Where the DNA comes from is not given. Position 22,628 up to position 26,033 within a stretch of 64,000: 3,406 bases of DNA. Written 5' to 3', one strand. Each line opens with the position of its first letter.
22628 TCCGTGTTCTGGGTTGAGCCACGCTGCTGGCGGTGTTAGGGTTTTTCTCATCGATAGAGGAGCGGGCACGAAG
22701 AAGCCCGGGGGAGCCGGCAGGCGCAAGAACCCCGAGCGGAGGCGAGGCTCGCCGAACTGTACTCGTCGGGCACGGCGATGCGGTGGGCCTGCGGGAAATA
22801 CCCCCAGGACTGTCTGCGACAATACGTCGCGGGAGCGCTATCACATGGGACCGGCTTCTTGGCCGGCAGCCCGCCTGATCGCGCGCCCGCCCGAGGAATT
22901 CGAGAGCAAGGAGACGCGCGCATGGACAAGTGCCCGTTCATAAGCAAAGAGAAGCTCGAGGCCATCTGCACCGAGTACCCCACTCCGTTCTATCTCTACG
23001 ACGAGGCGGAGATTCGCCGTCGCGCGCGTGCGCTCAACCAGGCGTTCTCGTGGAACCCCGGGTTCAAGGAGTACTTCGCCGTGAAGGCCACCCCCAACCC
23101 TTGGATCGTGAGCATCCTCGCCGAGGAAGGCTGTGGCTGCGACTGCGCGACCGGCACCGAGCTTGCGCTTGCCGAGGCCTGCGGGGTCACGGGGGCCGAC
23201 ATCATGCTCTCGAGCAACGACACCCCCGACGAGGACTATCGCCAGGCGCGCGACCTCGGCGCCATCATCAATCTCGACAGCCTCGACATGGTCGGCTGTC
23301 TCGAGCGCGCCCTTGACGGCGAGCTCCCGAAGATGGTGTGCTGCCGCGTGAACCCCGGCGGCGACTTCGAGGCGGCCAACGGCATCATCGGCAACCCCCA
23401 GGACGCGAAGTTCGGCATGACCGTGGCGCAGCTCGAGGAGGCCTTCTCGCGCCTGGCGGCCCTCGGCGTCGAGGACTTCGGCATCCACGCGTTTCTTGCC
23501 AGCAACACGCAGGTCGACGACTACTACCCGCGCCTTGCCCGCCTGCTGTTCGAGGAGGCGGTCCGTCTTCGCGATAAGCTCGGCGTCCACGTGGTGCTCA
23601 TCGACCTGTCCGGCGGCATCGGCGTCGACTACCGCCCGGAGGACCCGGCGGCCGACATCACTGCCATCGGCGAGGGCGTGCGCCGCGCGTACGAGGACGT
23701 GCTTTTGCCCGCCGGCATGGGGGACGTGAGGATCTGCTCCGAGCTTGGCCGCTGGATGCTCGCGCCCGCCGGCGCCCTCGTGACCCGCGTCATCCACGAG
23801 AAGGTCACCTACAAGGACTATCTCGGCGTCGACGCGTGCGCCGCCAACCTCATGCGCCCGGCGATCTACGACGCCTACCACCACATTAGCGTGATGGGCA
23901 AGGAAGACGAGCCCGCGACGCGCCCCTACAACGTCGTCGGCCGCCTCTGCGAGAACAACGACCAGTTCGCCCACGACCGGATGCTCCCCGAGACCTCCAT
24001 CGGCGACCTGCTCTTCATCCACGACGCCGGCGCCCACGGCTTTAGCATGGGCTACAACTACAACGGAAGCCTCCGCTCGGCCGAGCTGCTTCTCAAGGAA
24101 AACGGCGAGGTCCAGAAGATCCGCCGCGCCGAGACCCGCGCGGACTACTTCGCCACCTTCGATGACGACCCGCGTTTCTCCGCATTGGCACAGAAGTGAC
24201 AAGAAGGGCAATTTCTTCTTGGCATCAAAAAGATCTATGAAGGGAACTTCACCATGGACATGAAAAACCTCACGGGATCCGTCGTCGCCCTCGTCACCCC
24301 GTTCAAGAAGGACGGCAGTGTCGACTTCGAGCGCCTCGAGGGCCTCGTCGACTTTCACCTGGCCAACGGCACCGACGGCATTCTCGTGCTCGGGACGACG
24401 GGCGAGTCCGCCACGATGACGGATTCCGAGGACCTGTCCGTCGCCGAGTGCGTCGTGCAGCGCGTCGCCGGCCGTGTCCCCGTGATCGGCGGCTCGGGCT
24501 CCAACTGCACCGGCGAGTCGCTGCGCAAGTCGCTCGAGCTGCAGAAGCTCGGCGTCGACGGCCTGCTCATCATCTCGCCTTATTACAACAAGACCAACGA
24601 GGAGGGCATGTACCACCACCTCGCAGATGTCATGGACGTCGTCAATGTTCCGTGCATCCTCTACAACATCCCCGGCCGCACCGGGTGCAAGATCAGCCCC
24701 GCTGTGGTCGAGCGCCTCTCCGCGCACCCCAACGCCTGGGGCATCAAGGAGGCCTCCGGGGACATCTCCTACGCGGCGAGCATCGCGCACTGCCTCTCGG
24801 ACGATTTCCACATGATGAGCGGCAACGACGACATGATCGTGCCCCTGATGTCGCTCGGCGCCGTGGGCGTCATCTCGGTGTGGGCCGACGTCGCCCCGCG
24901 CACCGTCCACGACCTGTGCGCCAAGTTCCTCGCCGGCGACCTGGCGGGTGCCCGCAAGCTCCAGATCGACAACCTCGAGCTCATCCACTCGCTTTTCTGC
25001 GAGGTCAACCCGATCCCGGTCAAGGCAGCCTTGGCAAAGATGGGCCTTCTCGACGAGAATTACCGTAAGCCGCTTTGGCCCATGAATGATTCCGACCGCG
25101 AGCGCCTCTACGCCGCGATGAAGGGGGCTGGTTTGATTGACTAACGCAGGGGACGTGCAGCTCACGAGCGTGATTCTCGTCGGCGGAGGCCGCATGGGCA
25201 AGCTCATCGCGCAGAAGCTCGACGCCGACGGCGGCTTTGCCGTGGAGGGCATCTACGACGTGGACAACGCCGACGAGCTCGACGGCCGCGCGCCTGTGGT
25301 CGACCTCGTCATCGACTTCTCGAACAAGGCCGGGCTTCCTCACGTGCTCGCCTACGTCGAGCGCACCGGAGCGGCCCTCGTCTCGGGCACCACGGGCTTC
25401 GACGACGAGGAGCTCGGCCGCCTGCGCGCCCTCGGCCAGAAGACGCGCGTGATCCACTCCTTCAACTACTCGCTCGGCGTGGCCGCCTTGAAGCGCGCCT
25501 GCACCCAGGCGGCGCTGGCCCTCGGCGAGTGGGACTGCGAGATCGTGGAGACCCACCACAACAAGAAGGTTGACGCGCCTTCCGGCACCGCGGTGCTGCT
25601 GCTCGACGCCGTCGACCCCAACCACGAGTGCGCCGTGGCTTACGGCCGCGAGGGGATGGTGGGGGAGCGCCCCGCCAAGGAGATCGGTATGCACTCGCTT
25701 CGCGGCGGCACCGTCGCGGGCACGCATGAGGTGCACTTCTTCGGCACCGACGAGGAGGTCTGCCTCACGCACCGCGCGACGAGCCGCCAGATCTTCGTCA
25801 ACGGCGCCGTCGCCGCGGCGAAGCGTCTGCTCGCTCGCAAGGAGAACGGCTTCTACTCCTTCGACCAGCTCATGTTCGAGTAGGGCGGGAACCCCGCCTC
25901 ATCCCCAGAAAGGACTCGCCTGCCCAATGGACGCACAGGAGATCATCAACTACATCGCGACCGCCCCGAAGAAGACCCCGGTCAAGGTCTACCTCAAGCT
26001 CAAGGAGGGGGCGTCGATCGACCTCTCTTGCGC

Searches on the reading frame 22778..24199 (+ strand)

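Call 60: search_protein_families(library=pfam, proteins=[window:22778-24199:+], max_evalue=0.001)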
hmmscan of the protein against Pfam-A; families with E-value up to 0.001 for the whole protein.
window:22778-24199:+ (473 aa): 2 families
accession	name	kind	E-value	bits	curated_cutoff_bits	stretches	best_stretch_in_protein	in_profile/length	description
PF02784.22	Orn_Arg_deC_N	-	1.9e-28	100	23.4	1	77-328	2-246/247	Pyridoxal-dependent decarboxylase, pyridoxal binding domain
PF00278.28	Orn_DAP_Arg_deC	-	2.8e-22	79.3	23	1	71-418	1-95/95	Pyridoxal-dependent decarboxylase, C-terminal sheet domain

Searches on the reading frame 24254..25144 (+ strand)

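Call 60: search_protein_families(library=pfam, proteins=[window:24254-25144:+], max_evalue=0.001)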
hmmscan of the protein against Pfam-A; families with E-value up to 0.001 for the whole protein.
window:24254-25144:+ (296 aa): 1 family
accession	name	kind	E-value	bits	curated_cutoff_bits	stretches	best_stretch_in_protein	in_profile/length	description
PF00701.28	DHDPS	-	3e-87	292.5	22.1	1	6-290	2-287/289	Dihydrodipicolinate synthetase family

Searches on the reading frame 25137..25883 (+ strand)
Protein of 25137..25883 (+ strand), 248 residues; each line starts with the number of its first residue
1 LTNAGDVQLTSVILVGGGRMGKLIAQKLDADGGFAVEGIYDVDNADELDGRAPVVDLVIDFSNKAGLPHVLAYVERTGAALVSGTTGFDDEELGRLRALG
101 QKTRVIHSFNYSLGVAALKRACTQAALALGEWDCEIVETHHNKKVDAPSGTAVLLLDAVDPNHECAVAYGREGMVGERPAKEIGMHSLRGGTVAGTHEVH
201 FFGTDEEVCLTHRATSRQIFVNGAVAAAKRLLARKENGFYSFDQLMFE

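Call 60: search_protein_families(library=pfam, proteins=[window:25137-25883:+], max_evalue=0.001)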
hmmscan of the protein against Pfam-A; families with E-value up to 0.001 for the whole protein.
window:25137-25883:+ (248 aa): 2 families
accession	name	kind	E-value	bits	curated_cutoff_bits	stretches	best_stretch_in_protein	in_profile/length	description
PF05173.19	DapB_C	-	3.1e-37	127.8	27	1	114-245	1-120/121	Dihydrodipicolinate reductase, C-terminus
PF01113.26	DapB_N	-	7.8e-14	52.3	25.6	1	11-111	2-124/124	Dihydrodipicolinate reductase, N-terminus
